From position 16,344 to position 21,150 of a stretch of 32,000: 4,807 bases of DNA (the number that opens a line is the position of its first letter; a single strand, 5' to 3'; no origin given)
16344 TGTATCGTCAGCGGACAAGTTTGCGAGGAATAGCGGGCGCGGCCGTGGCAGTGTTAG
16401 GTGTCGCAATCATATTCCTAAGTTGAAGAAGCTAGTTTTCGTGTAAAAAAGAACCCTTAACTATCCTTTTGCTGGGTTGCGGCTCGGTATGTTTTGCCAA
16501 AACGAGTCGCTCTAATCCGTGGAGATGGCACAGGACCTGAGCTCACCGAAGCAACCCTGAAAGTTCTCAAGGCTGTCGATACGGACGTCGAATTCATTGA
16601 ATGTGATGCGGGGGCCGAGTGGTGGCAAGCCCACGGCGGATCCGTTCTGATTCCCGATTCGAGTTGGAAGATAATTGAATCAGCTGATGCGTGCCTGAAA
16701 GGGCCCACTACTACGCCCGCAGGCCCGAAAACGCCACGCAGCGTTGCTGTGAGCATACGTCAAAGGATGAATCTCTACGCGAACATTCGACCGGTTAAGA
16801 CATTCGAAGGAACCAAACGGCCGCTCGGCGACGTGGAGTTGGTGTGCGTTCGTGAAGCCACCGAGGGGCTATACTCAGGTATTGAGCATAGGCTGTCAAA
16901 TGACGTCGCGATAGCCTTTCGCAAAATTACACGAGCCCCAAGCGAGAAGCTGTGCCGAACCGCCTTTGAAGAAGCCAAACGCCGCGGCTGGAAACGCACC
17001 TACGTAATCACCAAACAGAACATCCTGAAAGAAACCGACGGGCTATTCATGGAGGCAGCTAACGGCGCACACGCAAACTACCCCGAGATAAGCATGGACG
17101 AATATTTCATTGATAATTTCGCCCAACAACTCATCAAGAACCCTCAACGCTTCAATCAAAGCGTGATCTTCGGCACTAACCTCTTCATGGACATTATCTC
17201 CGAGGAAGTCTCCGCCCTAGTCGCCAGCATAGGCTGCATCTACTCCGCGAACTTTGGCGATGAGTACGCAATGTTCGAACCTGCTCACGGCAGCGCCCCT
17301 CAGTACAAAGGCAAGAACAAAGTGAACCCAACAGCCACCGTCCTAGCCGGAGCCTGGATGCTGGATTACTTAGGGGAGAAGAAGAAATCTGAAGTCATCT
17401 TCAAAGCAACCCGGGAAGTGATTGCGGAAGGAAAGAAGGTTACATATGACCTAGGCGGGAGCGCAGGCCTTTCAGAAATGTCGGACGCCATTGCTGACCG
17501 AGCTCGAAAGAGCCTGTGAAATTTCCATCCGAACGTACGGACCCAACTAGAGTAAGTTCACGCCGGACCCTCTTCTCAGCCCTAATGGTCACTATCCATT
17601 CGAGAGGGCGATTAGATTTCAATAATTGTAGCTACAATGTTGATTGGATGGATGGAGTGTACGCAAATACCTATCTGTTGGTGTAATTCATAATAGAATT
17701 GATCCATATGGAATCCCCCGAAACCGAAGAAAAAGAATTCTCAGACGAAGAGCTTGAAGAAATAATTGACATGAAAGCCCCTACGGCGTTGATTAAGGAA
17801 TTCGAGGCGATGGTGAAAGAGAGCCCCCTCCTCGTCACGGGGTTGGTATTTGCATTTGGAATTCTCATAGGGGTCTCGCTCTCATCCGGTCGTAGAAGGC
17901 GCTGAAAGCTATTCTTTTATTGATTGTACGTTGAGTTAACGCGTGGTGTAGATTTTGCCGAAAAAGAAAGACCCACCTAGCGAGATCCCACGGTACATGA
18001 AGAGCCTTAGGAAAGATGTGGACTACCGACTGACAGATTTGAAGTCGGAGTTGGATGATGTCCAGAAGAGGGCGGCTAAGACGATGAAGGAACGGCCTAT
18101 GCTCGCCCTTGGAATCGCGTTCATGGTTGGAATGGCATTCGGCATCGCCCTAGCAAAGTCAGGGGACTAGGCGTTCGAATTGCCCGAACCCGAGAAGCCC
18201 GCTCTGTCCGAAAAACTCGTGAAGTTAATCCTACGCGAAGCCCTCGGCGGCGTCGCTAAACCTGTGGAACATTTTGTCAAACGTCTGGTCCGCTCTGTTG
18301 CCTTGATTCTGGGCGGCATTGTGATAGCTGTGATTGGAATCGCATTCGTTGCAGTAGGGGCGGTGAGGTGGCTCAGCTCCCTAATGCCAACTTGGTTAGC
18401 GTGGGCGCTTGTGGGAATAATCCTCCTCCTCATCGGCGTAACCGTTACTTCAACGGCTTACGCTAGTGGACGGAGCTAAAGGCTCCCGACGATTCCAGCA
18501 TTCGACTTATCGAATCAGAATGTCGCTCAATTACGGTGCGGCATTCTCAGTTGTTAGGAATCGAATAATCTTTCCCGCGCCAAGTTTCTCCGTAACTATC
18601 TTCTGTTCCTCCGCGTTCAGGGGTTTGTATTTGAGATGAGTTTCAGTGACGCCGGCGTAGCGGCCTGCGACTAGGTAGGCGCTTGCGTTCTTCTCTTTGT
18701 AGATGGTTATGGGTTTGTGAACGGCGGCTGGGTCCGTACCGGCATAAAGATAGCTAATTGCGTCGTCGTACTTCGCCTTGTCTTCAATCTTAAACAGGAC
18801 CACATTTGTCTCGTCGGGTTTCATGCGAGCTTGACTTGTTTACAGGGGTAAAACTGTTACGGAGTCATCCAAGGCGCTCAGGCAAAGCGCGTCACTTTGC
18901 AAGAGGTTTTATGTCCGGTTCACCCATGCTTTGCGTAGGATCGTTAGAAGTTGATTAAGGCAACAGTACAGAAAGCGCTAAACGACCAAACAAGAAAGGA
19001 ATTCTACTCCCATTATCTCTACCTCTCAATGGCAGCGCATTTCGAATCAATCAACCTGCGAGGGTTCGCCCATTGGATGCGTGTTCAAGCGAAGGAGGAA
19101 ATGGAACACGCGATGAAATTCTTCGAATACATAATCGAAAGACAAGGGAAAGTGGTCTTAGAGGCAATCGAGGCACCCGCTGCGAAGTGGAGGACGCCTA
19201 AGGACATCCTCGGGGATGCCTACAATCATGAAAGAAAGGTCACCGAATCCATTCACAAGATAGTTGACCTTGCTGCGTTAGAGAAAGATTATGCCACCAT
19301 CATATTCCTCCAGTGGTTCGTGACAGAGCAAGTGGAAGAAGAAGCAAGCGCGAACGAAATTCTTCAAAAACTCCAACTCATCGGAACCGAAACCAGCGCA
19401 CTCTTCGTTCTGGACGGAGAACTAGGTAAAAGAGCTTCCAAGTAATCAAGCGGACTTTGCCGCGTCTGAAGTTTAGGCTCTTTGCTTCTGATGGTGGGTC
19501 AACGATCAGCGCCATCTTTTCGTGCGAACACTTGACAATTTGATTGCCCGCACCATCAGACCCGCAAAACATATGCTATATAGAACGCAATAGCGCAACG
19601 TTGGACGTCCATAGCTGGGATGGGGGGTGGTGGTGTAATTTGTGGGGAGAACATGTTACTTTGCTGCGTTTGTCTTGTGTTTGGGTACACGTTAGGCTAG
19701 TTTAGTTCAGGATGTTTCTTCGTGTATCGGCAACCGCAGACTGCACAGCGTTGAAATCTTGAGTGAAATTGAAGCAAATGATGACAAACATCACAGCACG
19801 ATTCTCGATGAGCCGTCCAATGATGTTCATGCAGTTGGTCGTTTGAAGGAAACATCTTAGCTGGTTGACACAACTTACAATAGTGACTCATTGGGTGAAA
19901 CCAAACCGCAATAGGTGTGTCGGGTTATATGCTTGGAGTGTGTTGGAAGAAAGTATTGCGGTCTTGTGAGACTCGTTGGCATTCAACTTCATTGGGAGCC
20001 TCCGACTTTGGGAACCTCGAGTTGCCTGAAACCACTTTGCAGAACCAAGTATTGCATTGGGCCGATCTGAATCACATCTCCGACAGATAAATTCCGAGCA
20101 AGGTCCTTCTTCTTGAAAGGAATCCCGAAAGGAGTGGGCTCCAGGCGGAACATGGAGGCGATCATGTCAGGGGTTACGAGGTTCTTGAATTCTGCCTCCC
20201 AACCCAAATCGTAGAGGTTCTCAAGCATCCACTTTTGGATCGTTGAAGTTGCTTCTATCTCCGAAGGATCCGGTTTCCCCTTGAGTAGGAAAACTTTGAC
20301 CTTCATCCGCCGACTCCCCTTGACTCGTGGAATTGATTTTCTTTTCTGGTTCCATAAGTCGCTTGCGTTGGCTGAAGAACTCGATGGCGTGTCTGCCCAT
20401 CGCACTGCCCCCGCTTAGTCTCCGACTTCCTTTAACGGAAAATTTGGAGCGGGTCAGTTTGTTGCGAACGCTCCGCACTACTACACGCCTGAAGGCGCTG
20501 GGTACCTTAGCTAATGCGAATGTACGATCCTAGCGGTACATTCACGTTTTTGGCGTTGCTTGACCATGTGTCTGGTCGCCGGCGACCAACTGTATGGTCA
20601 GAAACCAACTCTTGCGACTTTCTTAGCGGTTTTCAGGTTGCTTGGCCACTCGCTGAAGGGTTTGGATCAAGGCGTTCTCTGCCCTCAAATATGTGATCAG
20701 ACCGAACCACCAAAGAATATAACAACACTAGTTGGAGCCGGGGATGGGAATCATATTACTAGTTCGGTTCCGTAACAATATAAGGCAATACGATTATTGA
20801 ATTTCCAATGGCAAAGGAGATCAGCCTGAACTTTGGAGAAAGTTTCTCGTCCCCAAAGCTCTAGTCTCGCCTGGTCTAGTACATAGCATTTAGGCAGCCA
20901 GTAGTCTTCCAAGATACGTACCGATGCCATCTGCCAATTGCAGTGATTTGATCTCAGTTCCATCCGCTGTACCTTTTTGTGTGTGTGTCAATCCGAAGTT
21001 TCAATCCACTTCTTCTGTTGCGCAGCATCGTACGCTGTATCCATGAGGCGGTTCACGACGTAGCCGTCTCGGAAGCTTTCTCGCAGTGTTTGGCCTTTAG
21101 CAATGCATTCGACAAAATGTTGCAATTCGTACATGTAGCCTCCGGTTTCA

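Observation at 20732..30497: About 52-bp direct repeats bracket a 9.7-kb island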

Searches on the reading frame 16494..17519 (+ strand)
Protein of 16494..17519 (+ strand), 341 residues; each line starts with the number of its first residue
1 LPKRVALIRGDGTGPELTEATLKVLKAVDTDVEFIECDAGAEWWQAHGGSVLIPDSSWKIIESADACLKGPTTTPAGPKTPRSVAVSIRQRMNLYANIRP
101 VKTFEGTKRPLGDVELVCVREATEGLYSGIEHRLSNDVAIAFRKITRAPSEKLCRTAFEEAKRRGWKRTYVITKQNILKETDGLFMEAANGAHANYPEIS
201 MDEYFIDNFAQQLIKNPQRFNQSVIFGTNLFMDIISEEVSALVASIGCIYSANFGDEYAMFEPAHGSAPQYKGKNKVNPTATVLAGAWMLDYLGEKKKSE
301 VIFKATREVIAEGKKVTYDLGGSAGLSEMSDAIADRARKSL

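Call 13: search_protein_families(library=pfam, proteins=[window:16494-17519:+], max_evalue=0.01)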
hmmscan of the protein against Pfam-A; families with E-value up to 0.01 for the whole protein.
window:16494-17519:+ (341 aa): 1 family
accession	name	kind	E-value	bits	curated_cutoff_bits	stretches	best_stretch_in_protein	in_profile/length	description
PF00180.25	Iso_dh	-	8.4e-85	285.5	27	1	5-333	2-348/348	Isocitrate/isopropylmalate dehydrogenase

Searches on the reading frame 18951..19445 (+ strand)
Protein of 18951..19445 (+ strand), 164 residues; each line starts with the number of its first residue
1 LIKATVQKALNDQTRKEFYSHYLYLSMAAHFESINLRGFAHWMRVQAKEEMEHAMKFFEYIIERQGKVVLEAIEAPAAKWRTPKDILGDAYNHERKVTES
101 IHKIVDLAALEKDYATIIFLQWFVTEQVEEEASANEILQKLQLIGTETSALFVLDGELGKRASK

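Call 13: search_protein_families(library=pfam, proteins=[window:18951-19445:+], max_evalue=0.01)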
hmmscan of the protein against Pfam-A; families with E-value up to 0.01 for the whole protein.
window:18951-19445:+ (164 aa): 1 family
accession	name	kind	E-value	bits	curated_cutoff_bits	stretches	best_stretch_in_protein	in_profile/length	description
PF00210.30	Ferritin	-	1.7e-45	154.9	24.5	1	8-144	2-142/142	Ferritin-like domain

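Call 15: find_encoding_contigs(protein=window:18951-19445:+, flank=10000, max_places=10)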
Protein window:18951-19445:+ (164 aa): no gene with exactly this product is on record in the collection.

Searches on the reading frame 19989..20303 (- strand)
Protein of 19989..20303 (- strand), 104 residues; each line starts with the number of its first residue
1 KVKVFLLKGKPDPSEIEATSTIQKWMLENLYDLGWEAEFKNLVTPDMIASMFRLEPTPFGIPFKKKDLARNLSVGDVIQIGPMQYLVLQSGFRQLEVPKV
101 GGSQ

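Call 70: find_related_loci(query=window:19989-20303:-, collection=viral_contigs, flank=10000)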
Query window:19989-20303:- (104 aa) in viral_contigs; peptide patterns used: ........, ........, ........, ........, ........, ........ (x = any residue, [..] = any of these).
9 stretches matched a pattern, but none encodes a relative of the query by tblastn (E <= 1e-3).
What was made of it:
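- Tried and rejected: With the left-flank protein on viral contigs it found nothing (call 70).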

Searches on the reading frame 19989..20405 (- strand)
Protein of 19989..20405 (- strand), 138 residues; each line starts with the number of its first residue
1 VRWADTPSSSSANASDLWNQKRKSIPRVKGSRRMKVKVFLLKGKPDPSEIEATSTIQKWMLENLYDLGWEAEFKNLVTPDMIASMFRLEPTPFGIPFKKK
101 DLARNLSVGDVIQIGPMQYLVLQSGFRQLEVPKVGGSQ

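Call 13: search_protein_families(library=pfam, proteins=[window:19989-20405:-], max_evalue=0.01)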
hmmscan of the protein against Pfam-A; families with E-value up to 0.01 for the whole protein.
window:19989-20405:- (138 aa): 0 families

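Call 34: find_homologous_proteins(query=window:19989-20405:-)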
Query window:19989-20405:- (138 aa): 29 proteins with E <= 0.001 among 37 candidates.
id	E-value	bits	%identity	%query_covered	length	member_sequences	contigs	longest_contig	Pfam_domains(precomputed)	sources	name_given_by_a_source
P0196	2.1e-59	217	93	76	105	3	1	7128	-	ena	-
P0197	8.1e-49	183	86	69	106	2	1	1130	-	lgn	-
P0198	5.0e-42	161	72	76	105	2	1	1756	-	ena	-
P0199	1.5e-41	159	71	74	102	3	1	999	-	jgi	jgi:hypothetical protein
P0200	2.5e-41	159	72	76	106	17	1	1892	-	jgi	-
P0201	4.1e-40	155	72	71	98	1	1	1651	-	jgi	jgi:hypothetical protein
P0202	2.6e-39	152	67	76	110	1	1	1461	-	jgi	jgi:hypothetical protein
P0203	2.2e-38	149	85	57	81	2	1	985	-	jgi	-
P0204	2.3e-38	149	72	70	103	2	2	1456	-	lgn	-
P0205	1.6e-37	146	68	71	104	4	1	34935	-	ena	-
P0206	2.5e-37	146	69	70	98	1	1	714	-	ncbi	-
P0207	4.1e-37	145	70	70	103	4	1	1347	-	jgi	jgi:hypothetical protein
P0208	4.9e-37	145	68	71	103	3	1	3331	-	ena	-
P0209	1.2e-36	144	65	71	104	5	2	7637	-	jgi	jgi:hypothetical protein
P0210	1.3e-36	144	59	78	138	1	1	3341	-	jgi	jgi:hypothetical protein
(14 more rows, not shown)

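Call 35: find_encoding_contigs(protein=P0196, flank=10000, max_places=4)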
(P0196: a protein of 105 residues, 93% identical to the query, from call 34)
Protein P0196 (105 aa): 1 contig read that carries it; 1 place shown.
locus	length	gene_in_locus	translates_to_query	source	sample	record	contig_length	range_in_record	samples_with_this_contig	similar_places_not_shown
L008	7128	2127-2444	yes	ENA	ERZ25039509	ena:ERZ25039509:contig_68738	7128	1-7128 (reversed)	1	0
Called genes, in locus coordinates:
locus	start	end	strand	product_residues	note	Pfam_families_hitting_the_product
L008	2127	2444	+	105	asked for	-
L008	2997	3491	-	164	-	PF00210:Ferritin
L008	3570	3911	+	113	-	-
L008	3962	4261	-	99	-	PF07332:Phage_holin_3_6 (weak)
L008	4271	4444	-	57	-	-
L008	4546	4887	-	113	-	-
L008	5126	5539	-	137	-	PF00180:Iso_dh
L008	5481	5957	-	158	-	PF00180:Iso_dh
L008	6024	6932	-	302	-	PF00892:EamA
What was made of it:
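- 19989..20405 (-): Left-flank small gene (105-138 aa, no Pfam family). 93% aa identity to P0196 on L008 (calls 34, 35).
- The related contig L008 has indel errors or frameshifts in a core gene, LeuB being split in two (call 35).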

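Call 36: find_encoding_contigs(protein=P0205, flank=10000, max_places=3)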
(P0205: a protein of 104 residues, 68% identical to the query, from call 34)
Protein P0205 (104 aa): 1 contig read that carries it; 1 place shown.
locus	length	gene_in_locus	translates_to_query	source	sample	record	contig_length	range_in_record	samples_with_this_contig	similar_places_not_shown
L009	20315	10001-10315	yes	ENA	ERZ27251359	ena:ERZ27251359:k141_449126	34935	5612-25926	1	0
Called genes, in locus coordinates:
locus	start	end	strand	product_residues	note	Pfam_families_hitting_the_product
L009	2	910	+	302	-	PF02653:BPD_transp_2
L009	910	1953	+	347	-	PF02653:BPD_transp_2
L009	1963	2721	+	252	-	PF02463:SMC_N (faint), PF13175:AAA_15, PF13476:AAA_23 (weak), PF13555:AAA_29 (weak), PF00005:ABC_tran, PF13304:AAA_21 (faint), PF12399:BCA_ABC_TP_C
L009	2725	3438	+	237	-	PF13175:AAA_15 (faint), PF13476:AAA_23 (faint), PF13555:AAA_29 (weak), PF00005:ABC_tran, PF02463:SMC_N, PF13304:AAA_21 (faint)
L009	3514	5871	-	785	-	PF02901:PFL-like, PF01228:Gly_radical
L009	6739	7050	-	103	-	PF01037:AsnC_trans_reg (weak)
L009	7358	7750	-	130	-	PF13291:ACT_4 (faint), PF19571:ACT_8, PF22468:ACT_9 (faint), PF22629:ACT_AHAS_ss (faint), PF01842:ACT (weak)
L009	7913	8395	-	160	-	PF00300:His_Phos_1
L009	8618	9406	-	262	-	PF01842:ACT (weak), PF02830:V4R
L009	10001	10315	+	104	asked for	-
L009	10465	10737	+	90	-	PF02426:MIase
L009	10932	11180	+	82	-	-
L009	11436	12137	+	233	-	PF01976:DUF116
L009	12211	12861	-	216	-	PF00657:Lipase_GDSL (faint), PF13472:Lipase_GDSL_2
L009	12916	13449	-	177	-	PF04073:tRNA_edit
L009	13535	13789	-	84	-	-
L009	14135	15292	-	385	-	-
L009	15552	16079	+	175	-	-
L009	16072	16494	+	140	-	PF01058:Oxidored_q6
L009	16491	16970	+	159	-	PF00329:Complex1_30kDa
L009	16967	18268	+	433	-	PF00374:NiFeSe_Hases, PF00346:Complex1_49kDa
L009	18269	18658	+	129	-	PF13534:Fer4_17 (faint), PF13183:Fer4_8 (faint), PF14697:Fer4_21 (faint), PF00037:Fer4 (weak), PF12797:Fer4_2 (faint), PF13237:Fer4_10, PF12838:Fer4_7, PF13187:Fer4_9, +3 more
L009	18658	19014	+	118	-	-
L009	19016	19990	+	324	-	PF00146:NADHdh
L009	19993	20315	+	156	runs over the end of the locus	-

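Call 46: find_encoding_contigs(protein=P0197, flank=10000, max_places=3)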
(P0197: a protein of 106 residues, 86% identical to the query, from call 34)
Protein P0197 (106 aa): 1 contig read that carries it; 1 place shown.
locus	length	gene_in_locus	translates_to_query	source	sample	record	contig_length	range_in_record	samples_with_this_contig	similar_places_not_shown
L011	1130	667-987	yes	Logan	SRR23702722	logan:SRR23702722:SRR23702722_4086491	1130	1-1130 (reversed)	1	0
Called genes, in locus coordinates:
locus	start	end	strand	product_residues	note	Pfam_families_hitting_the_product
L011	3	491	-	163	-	?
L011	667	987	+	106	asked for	-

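Call 57: search_protein_families(library=pfam, proteins=[L008:5-553:-, L008:201-623:-, L008:744-905:-, L008:1012-1266:-, L008:1172-1330:-, L008:1190-1390:+, L008:735-965:+], max_evalue=1)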
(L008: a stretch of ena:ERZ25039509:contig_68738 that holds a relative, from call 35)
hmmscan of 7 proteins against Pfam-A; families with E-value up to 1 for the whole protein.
L008:5-553:- (182 aa): 1 family
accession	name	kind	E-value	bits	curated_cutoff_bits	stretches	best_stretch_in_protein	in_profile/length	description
PF01642.28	MM_CoA_mutase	-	7e-37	127.6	22.1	1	2-113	9-118/512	Methylmalonyl-CoA mutase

L008:201-623:- (140 aa): 0 families

L008:744-905:- (53 aa): 2 families
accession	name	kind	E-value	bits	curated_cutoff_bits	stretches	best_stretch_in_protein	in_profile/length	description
PF02310.24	B12-binding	-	0.0019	18.5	32.1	1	1-45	57-100/121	B12 binding domain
PF16700.10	SNCAIP_SNCA_bd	-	0.0078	16.4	27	1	11-28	10-27/46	Synphilin-1 alpha-Synuclein-binding domain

L008:1012-1266:- (84 aa): 0 families

L008:1172-1330:- (52 aa): 0 families

L008:1190-1390:+ (66 aa): 0 families

L008:735-965:+ (76 aa): 0 families

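Call 73: search_protein_families(library=phrogs, proteins=[window:19989-20405:-], max_evalue=0.01)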
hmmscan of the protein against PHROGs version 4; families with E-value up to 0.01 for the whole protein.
window:19989-20405:- (138 aa): 0 families
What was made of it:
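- It has no PHROG hit (call 73) and was not called as a gene on L008 (call 35).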

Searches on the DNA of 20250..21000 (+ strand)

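Call 52: search_rna_families(source=window, start=20250, end=21000, threshold=evalue, max_evalue=10)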
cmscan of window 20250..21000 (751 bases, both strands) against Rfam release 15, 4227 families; matches with E-value up to 10: 2.
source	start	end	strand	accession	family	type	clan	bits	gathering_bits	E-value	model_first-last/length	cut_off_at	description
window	20963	21000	+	RF00743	mir-308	Gene; miRNA;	-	14.6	60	6.7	1-39/63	3'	mir-308 microRNA precursor family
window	20794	20819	+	RF03156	L31-Firmicutes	Cis-reg; leader;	CL00118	13.1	33.3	7.2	1-32/32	no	L31-Firmicutes ribosomal protein leader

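Call 75: search_dna_similar(query=window:20406-20800:+, collection=plasmids, mode=distant, max_evalue=0.001, max_rows=5)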
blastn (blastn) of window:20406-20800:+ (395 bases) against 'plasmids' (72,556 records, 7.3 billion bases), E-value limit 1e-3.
No match.

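Call 76: search_dna_similar(query=window:20406-20800:+, collection=phages, mode=distant, max_evalue=0.001, max_rows=5)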
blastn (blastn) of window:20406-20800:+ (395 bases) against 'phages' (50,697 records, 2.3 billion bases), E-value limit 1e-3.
No match.
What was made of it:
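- Tried and rejected: BLAST of 20406-20800 against plasmid and phage collections also found nothing (calls 75, 76).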

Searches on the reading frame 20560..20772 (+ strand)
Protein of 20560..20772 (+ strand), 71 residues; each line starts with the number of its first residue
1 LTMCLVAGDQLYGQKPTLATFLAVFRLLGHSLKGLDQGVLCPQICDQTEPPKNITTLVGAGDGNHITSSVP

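Call 41: search_protein_representatives(protein=window:20560-20772:+)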
Query: 71 residues. Proteins with E-value up to 0.001 (for the whole library): 3; up to 1e-10: 1; up to 1e-30: 0. The best 3 are listed.
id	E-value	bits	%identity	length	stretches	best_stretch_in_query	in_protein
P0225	2.6e-17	78.4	40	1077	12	32-62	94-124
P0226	4.0e-05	39.9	39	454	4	13-43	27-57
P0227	3.2e-04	37.0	37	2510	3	3-35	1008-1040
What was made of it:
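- The 71-aa ORF has no credible homologue among 1.84 billion representatives; the only hits were three multi-stretch repetitive matches (call 41).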

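Call 73: search_protein_families(library=phrogs, proteins=[window:20560-20772:+], max_evalue=0.01)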
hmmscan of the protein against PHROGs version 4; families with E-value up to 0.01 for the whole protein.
window:20560-20772:+ (71 aa): 0 families
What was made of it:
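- Tried and rejected: The ORF ending in the repeat has no real homologues (call 41) and no PHROG hit (call 73).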
